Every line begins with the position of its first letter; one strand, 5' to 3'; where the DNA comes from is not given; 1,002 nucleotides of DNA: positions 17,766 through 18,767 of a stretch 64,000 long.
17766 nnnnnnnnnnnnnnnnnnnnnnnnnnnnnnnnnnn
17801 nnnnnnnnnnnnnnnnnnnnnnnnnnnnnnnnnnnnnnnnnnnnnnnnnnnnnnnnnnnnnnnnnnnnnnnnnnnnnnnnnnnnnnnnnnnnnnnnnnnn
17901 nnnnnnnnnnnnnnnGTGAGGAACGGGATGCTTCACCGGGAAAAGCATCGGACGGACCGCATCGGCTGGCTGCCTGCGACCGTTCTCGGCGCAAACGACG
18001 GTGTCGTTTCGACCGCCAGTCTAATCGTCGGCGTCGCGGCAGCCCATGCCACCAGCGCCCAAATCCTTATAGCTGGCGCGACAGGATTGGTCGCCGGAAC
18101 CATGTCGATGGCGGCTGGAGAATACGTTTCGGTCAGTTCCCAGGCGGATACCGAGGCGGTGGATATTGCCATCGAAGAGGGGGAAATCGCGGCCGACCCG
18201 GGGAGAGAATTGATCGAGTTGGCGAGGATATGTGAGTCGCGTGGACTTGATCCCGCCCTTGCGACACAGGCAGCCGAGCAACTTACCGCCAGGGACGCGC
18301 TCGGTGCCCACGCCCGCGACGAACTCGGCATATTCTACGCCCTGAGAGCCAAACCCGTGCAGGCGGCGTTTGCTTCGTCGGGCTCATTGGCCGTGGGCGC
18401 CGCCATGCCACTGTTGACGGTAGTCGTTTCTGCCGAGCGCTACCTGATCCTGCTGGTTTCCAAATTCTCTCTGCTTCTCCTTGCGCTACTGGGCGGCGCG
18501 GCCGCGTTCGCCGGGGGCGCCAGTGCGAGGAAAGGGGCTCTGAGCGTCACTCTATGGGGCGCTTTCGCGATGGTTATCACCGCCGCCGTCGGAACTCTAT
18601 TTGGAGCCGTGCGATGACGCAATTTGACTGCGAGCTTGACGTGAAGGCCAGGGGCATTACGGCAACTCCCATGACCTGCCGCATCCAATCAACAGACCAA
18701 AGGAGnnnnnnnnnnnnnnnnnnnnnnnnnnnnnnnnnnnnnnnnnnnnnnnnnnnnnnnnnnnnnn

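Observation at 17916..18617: A VIT1/CCC1-family metal transporter gene sits inside the N-ATPase operon, between the a and c subunit genes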

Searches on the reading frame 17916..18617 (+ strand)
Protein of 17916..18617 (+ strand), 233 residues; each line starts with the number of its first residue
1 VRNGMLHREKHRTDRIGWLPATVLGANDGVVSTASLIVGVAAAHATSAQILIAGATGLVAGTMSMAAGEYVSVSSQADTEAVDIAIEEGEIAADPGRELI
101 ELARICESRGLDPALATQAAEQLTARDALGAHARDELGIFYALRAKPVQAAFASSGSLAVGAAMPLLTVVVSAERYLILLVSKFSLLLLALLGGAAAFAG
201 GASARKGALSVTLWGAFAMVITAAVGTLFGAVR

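Call 3: search_protein_families(library=pfam, proteins=[window:17916-18617:+])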
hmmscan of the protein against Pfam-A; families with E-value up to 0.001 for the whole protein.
window:17916-18617:+ (233 aa): 1 family
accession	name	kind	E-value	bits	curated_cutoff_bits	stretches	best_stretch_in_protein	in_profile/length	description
PF01988.24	VIT1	-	2.2e-54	185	28.1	1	21-227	3-214/214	VIT family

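Call 4: search_protein_families(library=ncbifam, proteins=[window:17916-18617:+])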
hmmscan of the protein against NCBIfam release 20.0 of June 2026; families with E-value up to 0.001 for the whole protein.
window:17916-18617:+ (233 aa): 0 families

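Call 7: find_homologous_proteins(query=window:17916-18617:+)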
Query window:17916-18617:+ (233 aa): 8000 proteins with E <= 0.001 among 8000 candidates; the best 120 are listed.
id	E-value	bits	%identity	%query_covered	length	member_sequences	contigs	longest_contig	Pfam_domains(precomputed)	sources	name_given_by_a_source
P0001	1.7e-125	435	97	98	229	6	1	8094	PF01988.25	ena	-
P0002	3.9e-109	381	61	93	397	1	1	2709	PF01988.25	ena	-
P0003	1.1e-93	331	74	98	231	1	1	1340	PF01988.25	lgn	-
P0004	1.9e-92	327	74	98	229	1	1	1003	PF01988.25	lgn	-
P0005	5.6e-92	325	74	98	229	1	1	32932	PF01988.25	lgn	-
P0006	1.0e-91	324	73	98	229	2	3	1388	PF01988.25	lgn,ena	-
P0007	1.0e-91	324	74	98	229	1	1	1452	PF01988.25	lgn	-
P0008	2.6e-91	323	74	98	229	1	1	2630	PF01988.25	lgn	-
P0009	5.1e-91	322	72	100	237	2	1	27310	PF01988.25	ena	-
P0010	5.9e-91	322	73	99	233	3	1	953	PF01988.25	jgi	jgi:VIT1/CCC1 family predicted Fe2+/Mn2+ transporter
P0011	2.1e-90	320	73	98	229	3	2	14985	PF01988.25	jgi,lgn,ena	jgi:VIT1/CCC1 family predicted Fe2+/Mn2+ transporter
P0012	1.0e-87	311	72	97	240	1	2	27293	PF01988.25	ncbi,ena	-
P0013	1.7e-87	311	70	98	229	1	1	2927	PF01988.25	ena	-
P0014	1.8e-87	311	70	98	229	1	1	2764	PF01988.25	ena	-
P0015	6.0e-86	306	71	98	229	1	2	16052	PF01988.25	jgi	jgi:VIT1/CCC1 family predicted Fe2+/Mn2+ transporter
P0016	3.1e-85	303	71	98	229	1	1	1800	PF01988.25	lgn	-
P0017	3.6e-85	303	71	97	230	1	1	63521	PF01988.25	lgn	-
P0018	4.4e-85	303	69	98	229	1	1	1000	PF01988.25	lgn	-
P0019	6.5e-85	302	69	98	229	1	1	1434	PF01988.25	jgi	jgi:vacuolar iron transporter family protein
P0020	1.1e-84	301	70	98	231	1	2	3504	PF01988.25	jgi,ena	-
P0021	1.8e-84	301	70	98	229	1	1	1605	PF01988.25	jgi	jgi:vacuolar iron transporter family protein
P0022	2.1e-84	301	71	98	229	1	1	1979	PF01988.25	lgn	-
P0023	2.3e-84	300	69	98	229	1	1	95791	PF01988.25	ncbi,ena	-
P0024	2.5e-84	300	69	98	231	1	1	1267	PF01988.25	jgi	jgi:vacuolar iron transporter family protein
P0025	6.2e-84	299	70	98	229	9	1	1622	PF01988.25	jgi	-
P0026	6.4e-84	299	70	98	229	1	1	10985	PF01988.25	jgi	-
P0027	7.8e-84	299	69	98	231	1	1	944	PF01988.25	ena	-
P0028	1.1e-83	298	70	98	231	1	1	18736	PF01988.25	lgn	-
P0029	1.1e-83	298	69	97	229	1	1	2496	PF01988.25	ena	-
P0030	1.2e-83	298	69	97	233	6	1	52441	PF01988.25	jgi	jgi:VIT1/CCC1 family predicted Fe2+/Mn2+ transporter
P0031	1.3e-83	298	68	98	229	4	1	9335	PF01988.25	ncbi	ncbi:MAG: VIT1/CCC1 transporter family protein [Thermoguttaceae bacterium]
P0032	1.6e-83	298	70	97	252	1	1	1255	PF01988.25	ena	-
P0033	1.9e-83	297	69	97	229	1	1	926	PF01988.25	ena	-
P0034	2.1e-83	297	70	98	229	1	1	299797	PF01988.25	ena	-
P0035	3.8e-83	296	69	98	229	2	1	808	PF01988.25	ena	-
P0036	4.4e-83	296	68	98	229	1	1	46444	PF01988.25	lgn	-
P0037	5.3e-83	296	71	94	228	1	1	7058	PF01988.25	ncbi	-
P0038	5.4e-83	296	68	98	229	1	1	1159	PF01988.25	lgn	-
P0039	5.8e-83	296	67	97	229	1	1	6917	PF01988.25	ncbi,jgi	ncbi:MAG: VIT family protein [Candidatus Hydrogenedentales bacterium]|jgi:VIT1/CCC1 family predicted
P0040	6.1e-83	296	68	98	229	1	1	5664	PF01988.25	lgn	-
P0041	6.6e-83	296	68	98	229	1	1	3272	PF01988.25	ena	-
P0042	7.7e-83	295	70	97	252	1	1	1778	PF01988.25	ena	-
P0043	8.2e-83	295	70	98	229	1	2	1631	PF01988.25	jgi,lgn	jgi:VIT1/CCC1 family predicted Fe2+/Mn2+ transporter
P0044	8.3e-83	295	68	98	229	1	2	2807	PF01988.25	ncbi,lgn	-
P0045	8.4e-83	295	67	98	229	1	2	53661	PF01988.25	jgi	jgi:VIT1/CCC1 family predicted Fe2+/Mn2+ transporter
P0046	1.1e-82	295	69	98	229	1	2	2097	PF01988.25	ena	-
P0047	1.1e-82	295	68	98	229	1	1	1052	PF01988.25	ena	-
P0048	1.2e-82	295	68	98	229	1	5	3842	PF01988.25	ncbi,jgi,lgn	-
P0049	1.3e-82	295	68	98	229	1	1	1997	PF01988.25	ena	-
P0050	1.6e-82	294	68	98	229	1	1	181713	PF01988.25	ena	-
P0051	1.6e-82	294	68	98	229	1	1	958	PF01988.25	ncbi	-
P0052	1.9e-82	294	70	98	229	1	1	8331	PF01988.25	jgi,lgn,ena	-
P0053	1.9e-82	294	68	98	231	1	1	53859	PF01988.25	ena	-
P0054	1.9e-82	294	67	98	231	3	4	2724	PF01988.25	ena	-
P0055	2.0e-82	294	68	98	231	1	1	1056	PF01988.25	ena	-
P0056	2.1e-82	294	69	97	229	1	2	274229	PF01988.25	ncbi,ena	-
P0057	2.1e-82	294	70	97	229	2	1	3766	PF01988.25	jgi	jgi:VIT1/CCC1 family predicted Fe2+/Mn2+ transporter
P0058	2.8e-82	294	69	98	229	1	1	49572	PF01988.25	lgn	-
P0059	3.8e-82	293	70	97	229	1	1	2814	PF01988.25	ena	-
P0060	4.2e-82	293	71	98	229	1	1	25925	PF01988.25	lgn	-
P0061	4.2e-82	293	70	98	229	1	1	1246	PF01988.25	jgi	jgi:VIT1/CCC1 family predicted Fe2+/Mn2+ transporter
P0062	5.3e-82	293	69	98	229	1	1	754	PF01988.25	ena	-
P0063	5.3e-82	293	68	98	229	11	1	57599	PF01988.25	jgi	-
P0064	5.4e-82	293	71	98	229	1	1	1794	PF01988.25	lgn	-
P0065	5.7e-82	293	68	98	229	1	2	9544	PF01988.25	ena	-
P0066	6.2e-82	292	69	98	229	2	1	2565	PF01988.25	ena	-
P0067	8.3e-82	292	68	98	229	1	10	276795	PF01988.25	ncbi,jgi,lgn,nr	ncbi:MAG: VIT family protein [bacterium ADurb.Bin478]|nr:MAG: VIT family protein [bacterium ADurb.Bi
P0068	8.5e-82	292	67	99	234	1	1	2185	PF01988.25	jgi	-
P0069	8.9e-82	292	68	98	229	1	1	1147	PF01988.25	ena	-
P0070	9.7e-82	292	67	98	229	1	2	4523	PF01988.25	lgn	-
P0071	9.7e-82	292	68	98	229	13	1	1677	PF01988.25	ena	-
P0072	1.0e-81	292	68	98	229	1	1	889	PF01988.25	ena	-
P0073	1.1e-81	292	67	98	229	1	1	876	PF01988.25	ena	-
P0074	1.4e-81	291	68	97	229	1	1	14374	PF01988.25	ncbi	-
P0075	1.4e-81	291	68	98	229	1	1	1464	PF01988.25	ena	-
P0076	1.5e-81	291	68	98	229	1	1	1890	PF01988.25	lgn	-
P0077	1.6e-81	291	71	98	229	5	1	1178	PF01988.25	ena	-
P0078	1.7e-81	291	68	98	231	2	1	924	PF01988.25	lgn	-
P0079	1.7e-81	291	67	98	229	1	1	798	PF01988.25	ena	-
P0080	1.7e-81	291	68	98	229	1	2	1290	PF01988.25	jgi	jgi:VIT1/CCC1 family predicted Fe2+/Mn2+ transporter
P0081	1.9e-81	291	68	98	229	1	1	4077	PF01988.25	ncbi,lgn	-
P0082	2.0e-81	291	67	98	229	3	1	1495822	PF01988.25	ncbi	-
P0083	2.1e-81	291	68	98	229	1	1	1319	PF01988.25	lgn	-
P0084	2.3e-81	291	67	98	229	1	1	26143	PF01988.25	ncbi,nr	ncbi:MAG TPA: VIT family protein [Methylomirabilota bacterium]|nr:VIT family protein [Methylomirabil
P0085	2.4e-81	291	67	98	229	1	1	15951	PF01988.25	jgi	-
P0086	2.5e-81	290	68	94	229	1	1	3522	PF01988.25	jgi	jgi:VIT1/CCC1 family predicted Fe2+/Mn2+ transporter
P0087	2.7e-81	290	67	98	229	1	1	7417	PF01988.25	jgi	-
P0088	2.8e-81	290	68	98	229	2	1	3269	PF01988.25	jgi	jgi:vacuolar iron transporter family protein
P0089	3.0e-81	290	67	97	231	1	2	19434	PF01988.25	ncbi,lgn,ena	-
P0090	3.3e-81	290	68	98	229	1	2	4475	PF01988.25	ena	-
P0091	4.0e-81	290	66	98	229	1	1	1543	PF01988.25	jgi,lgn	jgi:VIT1/CCC1 family predicted Fe2+/Mn2+ transporter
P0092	4.1e-81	290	68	98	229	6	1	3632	PF01988.25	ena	-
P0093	4.1e-81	290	68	98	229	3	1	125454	PF01988.25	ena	-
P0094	5.1e-81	289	68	98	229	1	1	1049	PF01988.25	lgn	-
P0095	6.5e-81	289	67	98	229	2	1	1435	PF01988.25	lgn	-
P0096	6.5e-81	289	67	98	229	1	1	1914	PF01988.25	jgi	jgi:VIT1/CCC1 family predicted Fe2+/Mn2+ transporter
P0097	7.3e-81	289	69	97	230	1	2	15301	PF01988.25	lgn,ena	-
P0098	7.3e-81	289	70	98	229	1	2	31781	PF01988.25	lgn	-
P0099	7.8e-81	289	68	98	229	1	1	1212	PF01988.25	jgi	jgi:VIT1/CCC1 family predicted Fe2+/Mn2+ transporter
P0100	8.8e-81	289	68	98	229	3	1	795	PF01988.25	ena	-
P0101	1.1e-80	288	68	97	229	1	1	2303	PF01988.25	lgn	-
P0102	1.6e-80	288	67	98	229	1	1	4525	PF01988.25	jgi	jgi:VIT1/CCC1 family predicted Fe2+/Mn2+ transporter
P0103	1.8e-80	288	68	98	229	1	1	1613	PF01988.25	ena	-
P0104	1.9e-80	288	66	100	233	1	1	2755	PF01988.25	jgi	jgi:VIT1/CCC1 family predicted Fe2+/Mn2+ transporter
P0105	2.0e-80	288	69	97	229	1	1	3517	PF01988.25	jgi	jgi:VIT1/CCC1 family predicted Fe2+/Mn2+ transporter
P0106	2.0e-80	288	66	98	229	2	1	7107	PF01988.25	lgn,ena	-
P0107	2.2e-80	287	68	98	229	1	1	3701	PF01988.25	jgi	-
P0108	2.3e-80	287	66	98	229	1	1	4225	PF01988.25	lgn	-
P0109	2.5e-80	287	68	97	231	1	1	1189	PF01988.25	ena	-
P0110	2.5e-80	287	69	94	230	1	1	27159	PF01988.25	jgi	-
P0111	2.6e-80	287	67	98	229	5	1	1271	PF01988.25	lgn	-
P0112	2.7e-80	287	68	98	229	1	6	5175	PF01988.25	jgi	jgi:VIT1/CCC1 family predicted Fe2+/Mn2+ transporter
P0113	2.7e-80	287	68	98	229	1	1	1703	PF01988.25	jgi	jgi:VIT1/CCC1 family predicted Fe2+/Mn2+ transporter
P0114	2.9e-80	287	66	98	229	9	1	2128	PF01988.25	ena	-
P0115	3.2e-80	287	67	98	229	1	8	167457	PF01988.25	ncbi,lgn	-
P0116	3.6e-80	287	70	98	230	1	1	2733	PF01988.25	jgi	-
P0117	3.6e-80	287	67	98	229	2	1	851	PF01988.25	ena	-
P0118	3.9e-80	287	68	98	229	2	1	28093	PF01988.25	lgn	-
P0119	4.1e-80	287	66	98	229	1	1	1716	PF01988.25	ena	-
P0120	4.2e-80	286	67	98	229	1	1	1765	PF01988.25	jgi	jgi:VIT1/CCC1 family predicted Fe2+/Mn2+ transporter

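Call 9: find_encoding_contigs(protein=P0001, flank=8000, max_places=4)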
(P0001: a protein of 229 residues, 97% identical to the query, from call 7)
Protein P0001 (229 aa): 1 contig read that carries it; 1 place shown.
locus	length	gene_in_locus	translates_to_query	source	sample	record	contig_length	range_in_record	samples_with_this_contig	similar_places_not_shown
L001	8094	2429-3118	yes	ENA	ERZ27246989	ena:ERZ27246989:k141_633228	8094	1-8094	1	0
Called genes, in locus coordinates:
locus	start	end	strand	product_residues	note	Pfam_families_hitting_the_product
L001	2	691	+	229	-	?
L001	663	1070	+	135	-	PF02823:ATP-synt_DE_N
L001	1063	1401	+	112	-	PF09527:ATPase_gene1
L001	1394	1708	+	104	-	PF12966:AtpR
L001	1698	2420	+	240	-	PF00119:ATP-synt_A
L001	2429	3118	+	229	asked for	PF01988:VIT1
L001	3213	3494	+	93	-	PF00137:ATP-synt_C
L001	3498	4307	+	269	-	PF00430:ATP-synt_B, PF00213:OSCP (weak)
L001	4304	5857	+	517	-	PF00006:ATP-synt_ab, PF00306:ATP-synt_ab_C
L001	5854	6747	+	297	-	PF00231:ATP-synt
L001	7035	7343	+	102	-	-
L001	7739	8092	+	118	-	?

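Call 10: find_encoding_contigs(protein=P0005, flank=8000, max_places=4)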
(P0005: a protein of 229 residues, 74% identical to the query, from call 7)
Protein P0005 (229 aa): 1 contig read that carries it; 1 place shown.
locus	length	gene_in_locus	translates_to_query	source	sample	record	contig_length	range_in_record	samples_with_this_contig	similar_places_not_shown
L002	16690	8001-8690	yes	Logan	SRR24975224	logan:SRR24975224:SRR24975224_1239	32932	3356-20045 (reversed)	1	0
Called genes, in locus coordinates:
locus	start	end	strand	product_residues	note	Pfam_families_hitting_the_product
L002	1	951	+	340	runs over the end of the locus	PF00274:Glycolytic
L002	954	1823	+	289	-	PF03976:PPK2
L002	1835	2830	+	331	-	PF20511:PMI_typeI_cat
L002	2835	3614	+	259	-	PF08282:Hydrolase_3, PF03332:PMM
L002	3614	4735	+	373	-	PF04041:Glyco_hydro_130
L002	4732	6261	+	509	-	PF02874:ATP-synt_ab_N, PF00006:ATP-synt_ab, PF22919:ATP-synt_VA_C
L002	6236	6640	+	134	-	PF02823:ATP-synt_DE_N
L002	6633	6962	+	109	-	PF09527:ATPase_gene1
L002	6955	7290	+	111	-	PF12966:AtpR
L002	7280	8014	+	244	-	PF00119:ATP-synt_A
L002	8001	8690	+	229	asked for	PF01988:VIT1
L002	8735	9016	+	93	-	PF00137:ATP-synt_C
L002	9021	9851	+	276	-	PF00430:ATP-synt_B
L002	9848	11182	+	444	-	PF00006:ATP-synt_ab, PF00306:ATP-synt_ab_C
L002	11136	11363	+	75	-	-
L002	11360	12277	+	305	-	PF00231:ATP-synt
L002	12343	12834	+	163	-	PF02985:HEAT (faint), PF13513:HEAT_EZ (faint), PF13646:HEAT_2, PF12755:Vac14_Fab1_bd (faint), PF03130:HEAT_PBS (faint), PF13646:HEAT_2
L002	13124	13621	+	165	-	PF01025:GrpE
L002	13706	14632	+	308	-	PF00226:DnaJ, PF01556:DnaJ_C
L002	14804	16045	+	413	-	-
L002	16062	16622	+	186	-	PF22148:Fervidolysin_NPro-like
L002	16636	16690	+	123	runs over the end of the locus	PF22148:Fervidolysin_NPro-like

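Call 11: find_encoding_contigs(protein=P0009, flank=8000, max_places=4)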
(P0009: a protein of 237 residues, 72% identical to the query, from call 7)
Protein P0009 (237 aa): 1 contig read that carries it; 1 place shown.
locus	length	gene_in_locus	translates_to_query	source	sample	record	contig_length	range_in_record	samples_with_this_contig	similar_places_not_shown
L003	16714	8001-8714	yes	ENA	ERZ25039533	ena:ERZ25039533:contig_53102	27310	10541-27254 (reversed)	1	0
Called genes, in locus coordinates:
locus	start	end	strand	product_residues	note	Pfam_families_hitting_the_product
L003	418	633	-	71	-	-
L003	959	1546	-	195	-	PF05552:MS_channel_1st_1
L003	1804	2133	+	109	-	PF00274:Glycolytic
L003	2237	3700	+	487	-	PF02386:TrkH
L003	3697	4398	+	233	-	PF02254:TrkA_N, PF02080:TrkA_C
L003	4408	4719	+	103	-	PF00999:Na_H_Exchanger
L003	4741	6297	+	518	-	PF02874:ATP-synt_ab_N, PF00006:ATP-synt_ab, PF22919:ATP-synt_VA_C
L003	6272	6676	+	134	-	PF02823:ATP-synt_DE_N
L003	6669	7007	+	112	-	PF09527:ATPase_gene1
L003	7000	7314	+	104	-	PF12966:AtpR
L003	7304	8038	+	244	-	PF00119:ATP-synt_A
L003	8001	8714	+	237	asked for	PF01988:VIT1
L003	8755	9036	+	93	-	PF00137:ATP-synt_C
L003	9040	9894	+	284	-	PF00430:ATP-synt_B, PF00213:OSCP (weak)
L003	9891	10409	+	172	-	-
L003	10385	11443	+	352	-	PF00006:ATP-synt_ab, PF00306:ATP-synt_ab_C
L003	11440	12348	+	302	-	PF00231:ATP-synt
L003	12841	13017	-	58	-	PF05532:CsbD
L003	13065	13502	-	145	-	-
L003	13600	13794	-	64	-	PF13396:PLDc_N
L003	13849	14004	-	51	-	PF11752:DUF3309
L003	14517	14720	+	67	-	PF07311:Dodecin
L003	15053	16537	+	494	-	PF02310:B12-binding (weak), PF04055:Radical_SAM, PF13282:DUF4070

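Call 14: find_related_loci(query=window:17928-18614:+, collection=genome_contigs, flank=8000)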
Query window:17928-18614:+ (229 aa) in genome_contigs; peptide patterns used: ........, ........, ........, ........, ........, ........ (x = any residue, [..] = any of these).
600 stretches matched a pattern (row limit reached: there are more); 579 encode a relative of the query (tblastn E <= 1e-3); the best 80 are kept; 80 distinct loci.
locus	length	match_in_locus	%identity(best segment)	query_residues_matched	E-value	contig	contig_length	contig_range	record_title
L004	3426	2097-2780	65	1-228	1e-84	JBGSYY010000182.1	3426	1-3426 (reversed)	MAG: Isosphaeraceae bacterium isolate JTS-AC486 k141_3312270, whole genome shotgun sequence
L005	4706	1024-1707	63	1-228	2e-82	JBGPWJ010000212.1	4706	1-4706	MAG: Gammaproteobacteria bacterium isolate OBJ1_062018_090_67 k141_57750_length_4706_cov_12.9590, whole genome shotgun s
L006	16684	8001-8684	68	1-228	9e-82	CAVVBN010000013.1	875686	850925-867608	MAG: uncultured delta proteobacterium isolate MFD02809.bin.2.268 genome assembly, contig: contig_77105, whole genome sho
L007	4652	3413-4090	65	3-228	1e-81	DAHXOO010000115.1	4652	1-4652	MAG TPA_asm: Proteobacteria bacterium isolate clean1811 NODE_115_length_4652_cov_5.346011, whole genome shotgun sequence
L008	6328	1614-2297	62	1-228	2e-81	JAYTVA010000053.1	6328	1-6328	MAG: Burkholderiales bacterium isolate GFS_5650 GFS_5650_52, whole genome shotgun sequence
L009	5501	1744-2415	61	3-226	2e-80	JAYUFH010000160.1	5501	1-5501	MAG: Pseudomonadota bacterium isolate GFS_7679 GFS_7679_159, whole genome shotgun sequence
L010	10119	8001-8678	65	3-228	4e-80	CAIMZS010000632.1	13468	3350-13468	MAG: uncultured Anaerolineae bacterium isolate Umea1p4_bin-235 genome assembly, contig: bin-235:632/662, whole genome sh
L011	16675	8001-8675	60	4-228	1e-79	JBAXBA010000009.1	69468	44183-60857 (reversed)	MAG: Pseudomonadota bacterium isolate ELA155 MAG155_9, whole genome shotgun sequence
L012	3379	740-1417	64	3-228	2e-79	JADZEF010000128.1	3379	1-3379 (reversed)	MAG: Planctomycetaceae bacterium isolate SJ810 c_000000437898, whole genome shotgun sequence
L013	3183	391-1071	64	1-227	2e-79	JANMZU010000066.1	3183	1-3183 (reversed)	MAG: Betaproteobacteria bacterium isolate OTE_78_metabat_72_sub OTE_78_k141_4034330, whole genome shotgun sequence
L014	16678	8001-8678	64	3-228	1e-78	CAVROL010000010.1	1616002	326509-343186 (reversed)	MAG: Terriglobia bacterium isolate MFD04967.bin.2.32 genome assembly, contig: contig_6927, whole genome shotgun sequence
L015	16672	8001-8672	66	3-226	2e-78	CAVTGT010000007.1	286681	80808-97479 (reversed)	MAG: uncultured Nitrospiraceae bacterium isolate MFD06229.bin.1.242 genome assembly, contig: contig_31323, whole genome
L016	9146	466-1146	65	2-228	9e-78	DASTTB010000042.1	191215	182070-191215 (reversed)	MAG TPA_asm: Pyrinomonadaceae bacterium isolate SMAG_U2295 k141_854759, whole genome shotgun sequence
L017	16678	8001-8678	64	1-226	7e-78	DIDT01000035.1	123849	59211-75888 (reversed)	MAG TPA_asm: Phycisphaerales bacterium UBA5793 UBA5793_contig_19, whole genome shotgun sequence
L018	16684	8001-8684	62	1-228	2e-77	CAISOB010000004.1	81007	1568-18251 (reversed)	MAG: uncultured beta proteobacterium isolate MJ-time_bin-6899 genome assembly, contig: bin-6899:004/121, whole genome sh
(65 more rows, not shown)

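Call 18: find_encoding_contigs(protein=P0012, flank=8000, max_places=3)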
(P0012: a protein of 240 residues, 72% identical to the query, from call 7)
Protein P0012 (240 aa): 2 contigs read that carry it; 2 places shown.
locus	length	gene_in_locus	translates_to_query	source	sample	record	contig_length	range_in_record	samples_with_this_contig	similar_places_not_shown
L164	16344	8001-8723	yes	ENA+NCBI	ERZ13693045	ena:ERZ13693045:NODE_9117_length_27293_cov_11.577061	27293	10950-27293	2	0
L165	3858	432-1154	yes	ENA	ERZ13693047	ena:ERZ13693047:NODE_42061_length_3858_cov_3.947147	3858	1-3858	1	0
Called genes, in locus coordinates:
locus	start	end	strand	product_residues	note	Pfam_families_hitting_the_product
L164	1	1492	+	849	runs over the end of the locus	PF13671:AAA_33, PF00149:Metallophos, PF16542:PNKP_ligase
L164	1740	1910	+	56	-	-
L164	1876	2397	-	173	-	-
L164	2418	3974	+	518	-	-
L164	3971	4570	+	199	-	-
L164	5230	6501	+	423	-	PF13091:PLDc_2, PF00614:PLDc (weak)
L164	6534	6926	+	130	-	PF07883:Cupin_2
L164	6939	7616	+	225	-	PF01965:DJ-1_PfpI, PF17124:ThiJ_like (weak)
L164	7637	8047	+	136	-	-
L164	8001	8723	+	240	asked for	PF01988:VIT1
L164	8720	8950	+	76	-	-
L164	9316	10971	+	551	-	PF04542:Sigma70_r2, PF08281:Sigma70_r4_2, PF04545:Sigma70_r4 (weak)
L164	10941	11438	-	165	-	PF13358:DDE_3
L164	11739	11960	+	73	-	-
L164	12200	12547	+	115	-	PF17762:HTH_ParB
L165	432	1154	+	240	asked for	PF01988:VIT1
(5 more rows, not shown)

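Call 19: find_encoding_contigs(protein=P0017, flank=8000, max_places=3)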
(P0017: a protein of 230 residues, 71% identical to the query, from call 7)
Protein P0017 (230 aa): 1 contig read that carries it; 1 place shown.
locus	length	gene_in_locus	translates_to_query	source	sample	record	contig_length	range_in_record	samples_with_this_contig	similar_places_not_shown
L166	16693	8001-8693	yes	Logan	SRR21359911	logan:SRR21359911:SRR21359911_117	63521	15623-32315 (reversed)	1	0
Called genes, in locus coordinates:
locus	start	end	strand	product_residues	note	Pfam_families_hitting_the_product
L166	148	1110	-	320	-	PF00482:T2SSF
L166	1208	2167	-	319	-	PF00482:T2SSF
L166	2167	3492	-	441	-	PF00437:T2SSE, PF27713:UCP018868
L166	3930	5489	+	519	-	PF00089:Trypsin, PF13365:Trypsin_2, PF00595:PDZ (weak), PF13180:PDZ_2, PF17820:PDZ_6, PF00595:PDZ (weak), PF13180:PDZ_2 (weak), PF17820:PDZ_6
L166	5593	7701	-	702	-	-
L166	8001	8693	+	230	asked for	PF01988:VIT1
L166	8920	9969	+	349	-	PF10591:SPARC_Ca_bdg (faint), PF23564:EF-hand_FSTL1 (faint), PF00036:EF-hand_1 (faint), PF13405:EF-hand_6 (faint), PF13833:EF-hand_8 (faint), PF13202:EF-hand_5 (weak), PF13499:EF-hand_7 (weak)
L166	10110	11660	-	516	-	PF00884:Sulfatase, PF01663:Phosphodiest (faint), PF16347:SGSH_C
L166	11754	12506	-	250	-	-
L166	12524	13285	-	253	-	PF01261:AP_endonuc_2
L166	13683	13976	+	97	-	-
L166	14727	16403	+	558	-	PF25917:BSH_RND (weak), PF25973:BSH_CzcB, PF25954:Beta-barrel_RND_2, PF25975:CzcB_C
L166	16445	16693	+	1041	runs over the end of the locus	PF00873:ACR_tran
